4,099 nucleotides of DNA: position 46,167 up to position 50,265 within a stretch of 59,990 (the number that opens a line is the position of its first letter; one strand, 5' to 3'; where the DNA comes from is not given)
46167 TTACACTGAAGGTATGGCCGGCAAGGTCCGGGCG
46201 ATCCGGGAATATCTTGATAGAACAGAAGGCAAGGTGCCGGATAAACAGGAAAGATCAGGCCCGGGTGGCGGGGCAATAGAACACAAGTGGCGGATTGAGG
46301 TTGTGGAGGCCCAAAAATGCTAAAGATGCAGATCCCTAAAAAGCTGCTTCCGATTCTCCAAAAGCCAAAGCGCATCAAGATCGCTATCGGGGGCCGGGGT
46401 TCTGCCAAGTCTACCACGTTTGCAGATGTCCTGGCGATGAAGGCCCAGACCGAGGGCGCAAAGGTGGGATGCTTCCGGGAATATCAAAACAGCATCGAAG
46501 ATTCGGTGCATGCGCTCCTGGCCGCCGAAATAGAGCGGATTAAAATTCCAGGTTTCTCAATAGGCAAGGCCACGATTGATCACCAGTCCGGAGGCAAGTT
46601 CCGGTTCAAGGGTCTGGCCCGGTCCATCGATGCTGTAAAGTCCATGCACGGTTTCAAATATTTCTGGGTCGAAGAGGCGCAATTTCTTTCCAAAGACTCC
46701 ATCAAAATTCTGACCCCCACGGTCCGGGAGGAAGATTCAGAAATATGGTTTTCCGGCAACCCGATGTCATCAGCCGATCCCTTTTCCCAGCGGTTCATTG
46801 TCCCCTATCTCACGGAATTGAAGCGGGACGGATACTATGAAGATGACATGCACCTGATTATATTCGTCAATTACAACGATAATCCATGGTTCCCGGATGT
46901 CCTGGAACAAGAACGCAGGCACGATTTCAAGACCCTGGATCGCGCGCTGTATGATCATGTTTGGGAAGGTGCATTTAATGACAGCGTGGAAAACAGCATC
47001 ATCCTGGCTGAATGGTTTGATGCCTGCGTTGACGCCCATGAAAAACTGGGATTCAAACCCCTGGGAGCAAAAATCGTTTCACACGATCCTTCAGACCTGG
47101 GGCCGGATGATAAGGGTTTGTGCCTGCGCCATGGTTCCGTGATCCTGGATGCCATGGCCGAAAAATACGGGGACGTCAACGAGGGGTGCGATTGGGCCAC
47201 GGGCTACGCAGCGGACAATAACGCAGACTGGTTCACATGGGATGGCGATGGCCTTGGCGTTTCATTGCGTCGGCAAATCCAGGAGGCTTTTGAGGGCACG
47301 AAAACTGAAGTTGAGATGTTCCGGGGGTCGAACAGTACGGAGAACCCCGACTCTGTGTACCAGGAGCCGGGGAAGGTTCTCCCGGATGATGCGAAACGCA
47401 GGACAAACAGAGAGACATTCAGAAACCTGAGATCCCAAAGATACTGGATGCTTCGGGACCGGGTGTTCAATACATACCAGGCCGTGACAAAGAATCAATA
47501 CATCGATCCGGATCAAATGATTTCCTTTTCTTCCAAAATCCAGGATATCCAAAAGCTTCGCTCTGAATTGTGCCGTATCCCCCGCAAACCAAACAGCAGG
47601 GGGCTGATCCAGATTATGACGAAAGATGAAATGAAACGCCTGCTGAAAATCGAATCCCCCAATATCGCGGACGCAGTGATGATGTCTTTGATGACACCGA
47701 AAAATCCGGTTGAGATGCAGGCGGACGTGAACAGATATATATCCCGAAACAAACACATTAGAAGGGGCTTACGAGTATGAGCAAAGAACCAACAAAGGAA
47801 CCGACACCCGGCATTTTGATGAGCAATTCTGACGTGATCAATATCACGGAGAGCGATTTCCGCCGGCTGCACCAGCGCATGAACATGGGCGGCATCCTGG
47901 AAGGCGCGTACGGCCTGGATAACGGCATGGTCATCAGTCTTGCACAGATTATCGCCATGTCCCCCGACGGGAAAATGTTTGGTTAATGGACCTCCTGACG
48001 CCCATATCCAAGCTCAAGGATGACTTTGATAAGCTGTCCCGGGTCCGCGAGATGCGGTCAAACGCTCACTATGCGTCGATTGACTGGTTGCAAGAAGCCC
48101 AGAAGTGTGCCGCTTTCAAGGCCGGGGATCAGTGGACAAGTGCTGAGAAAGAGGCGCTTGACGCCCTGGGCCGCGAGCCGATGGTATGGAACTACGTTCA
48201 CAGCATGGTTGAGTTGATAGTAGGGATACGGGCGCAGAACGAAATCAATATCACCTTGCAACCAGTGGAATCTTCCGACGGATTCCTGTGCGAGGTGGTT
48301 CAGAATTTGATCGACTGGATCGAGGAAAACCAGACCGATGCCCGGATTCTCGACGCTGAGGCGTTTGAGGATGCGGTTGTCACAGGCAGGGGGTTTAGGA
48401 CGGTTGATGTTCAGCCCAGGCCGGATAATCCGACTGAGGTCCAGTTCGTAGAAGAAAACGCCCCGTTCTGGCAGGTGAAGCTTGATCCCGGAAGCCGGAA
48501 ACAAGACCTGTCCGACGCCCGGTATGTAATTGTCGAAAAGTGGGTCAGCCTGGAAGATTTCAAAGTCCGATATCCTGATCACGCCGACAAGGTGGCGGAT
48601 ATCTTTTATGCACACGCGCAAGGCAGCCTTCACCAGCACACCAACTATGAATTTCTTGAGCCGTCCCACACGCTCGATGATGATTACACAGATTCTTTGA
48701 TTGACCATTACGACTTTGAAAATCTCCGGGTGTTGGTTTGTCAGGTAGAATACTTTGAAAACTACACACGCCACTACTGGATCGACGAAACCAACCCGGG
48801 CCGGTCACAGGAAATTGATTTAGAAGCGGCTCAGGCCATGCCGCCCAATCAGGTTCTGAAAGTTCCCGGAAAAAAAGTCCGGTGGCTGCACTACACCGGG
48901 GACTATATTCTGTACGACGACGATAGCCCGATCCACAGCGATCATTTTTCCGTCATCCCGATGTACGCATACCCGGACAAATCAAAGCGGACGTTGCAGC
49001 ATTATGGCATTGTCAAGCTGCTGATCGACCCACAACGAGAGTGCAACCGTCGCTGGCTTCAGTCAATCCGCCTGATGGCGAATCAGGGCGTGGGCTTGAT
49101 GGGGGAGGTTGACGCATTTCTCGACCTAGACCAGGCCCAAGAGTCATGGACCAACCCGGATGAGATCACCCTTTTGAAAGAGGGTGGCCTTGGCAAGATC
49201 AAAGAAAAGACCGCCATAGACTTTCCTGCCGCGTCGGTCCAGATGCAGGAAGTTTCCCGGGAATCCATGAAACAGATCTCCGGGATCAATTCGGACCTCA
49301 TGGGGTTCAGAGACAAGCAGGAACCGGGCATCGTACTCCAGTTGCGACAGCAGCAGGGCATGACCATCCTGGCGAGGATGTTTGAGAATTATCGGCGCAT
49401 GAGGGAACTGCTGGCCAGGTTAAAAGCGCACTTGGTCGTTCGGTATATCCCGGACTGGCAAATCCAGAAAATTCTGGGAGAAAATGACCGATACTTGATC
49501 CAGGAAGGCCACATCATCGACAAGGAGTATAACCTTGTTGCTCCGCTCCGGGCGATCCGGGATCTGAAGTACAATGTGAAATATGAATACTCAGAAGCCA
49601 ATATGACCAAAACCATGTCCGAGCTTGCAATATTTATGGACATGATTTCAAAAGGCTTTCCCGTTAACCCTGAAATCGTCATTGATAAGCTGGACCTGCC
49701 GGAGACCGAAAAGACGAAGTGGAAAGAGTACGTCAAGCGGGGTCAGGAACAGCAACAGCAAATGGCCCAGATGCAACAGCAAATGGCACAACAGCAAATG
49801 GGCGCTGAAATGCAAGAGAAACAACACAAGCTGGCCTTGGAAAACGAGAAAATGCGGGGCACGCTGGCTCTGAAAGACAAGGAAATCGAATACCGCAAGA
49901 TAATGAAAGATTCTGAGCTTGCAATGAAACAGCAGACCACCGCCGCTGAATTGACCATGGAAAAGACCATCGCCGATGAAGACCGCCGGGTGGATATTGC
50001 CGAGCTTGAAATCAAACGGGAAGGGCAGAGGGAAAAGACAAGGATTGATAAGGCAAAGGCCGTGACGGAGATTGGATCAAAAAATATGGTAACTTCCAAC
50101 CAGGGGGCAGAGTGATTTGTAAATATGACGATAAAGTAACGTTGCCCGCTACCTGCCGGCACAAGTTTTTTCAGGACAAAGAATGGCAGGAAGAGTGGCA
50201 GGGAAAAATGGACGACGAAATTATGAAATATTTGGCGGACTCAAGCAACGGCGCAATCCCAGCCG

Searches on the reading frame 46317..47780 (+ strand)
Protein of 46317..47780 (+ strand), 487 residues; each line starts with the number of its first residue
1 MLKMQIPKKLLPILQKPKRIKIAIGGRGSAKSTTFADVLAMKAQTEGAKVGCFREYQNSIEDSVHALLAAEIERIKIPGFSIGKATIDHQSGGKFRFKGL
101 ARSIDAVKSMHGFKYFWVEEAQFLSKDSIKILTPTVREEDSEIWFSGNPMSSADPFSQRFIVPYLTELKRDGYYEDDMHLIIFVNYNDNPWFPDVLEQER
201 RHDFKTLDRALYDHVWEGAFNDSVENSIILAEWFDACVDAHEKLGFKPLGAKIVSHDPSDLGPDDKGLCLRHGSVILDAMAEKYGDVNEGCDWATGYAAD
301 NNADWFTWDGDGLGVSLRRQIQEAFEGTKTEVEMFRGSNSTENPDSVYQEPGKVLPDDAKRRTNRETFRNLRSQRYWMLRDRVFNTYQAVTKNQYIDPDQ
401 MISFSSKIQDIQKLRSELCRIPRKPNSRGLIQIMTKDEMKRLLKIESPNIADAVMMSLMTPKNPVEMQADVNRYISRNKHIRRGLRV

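Call 45: search_protein_families(library=phrogs, proteins=[window:46317-47780:+], max_evalue=0.00001)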
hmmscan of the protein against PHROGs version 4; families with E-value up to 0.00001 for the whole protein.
window:46317-47780:+ (487 aa): 2 families
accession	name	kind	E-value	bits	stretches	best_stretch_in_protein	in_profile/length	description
phrog_3717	-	head and packaging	1.4e-44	153.6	1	2-260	7-266/277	terminase large subunit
phrog_2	-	head and packaging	1.2e-43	151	1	13-465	273-596/807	terminase large subunit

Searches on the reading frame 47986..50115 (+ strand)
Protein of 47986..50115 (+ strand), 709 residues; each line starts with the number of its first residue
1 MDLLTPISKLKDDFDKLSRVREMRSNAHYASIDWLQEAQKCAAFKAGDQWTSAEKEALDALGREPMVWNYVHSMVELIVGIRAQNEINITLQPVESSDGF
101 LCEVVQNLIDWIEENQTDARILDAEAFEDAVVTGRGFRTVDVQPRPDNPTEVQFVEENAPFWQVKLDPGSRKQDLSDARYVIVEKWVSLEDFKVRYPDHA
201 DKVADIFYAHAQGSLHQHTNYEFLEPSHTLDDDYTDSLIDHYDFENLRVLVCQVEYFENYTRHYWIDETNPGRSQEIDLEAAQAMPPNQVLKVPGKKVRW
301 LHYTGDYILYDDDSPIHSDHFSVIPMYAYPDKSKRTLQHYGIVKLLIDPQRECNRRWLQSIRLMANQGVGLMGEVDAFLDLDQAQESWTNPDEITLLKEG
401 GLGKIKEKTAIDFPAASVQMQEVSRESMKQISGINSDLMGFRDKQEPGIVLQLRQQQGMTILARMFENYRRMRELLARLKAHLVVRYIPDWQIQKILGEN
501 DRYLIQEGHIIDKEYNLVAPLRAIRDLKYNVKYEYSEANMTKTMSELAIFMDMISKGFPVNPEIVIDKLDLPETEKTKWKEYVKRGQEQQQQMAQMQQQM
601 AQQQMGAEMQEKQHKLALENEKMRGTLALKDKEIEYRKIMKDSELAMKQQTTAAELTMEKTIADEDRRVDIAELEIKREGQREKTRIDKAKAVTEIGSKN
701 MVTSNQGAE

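Call 45: search_protein_families(library=phrogs, proteins=[window:47986-50115:+], max_evalue=0.00001)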
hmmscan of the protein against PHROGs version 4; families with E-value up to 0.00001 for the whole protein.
window:47986-50115:+ (709 aa): 2 families
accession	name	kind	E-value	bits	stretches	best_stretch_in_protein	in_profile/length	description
phrog_156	-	head and packaging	5.5e-82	277.2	1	11-684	6-658/681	portal protein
phrog_18470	-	head and packaging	3.1e-06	27.5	1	31-203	35-205/232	portal protein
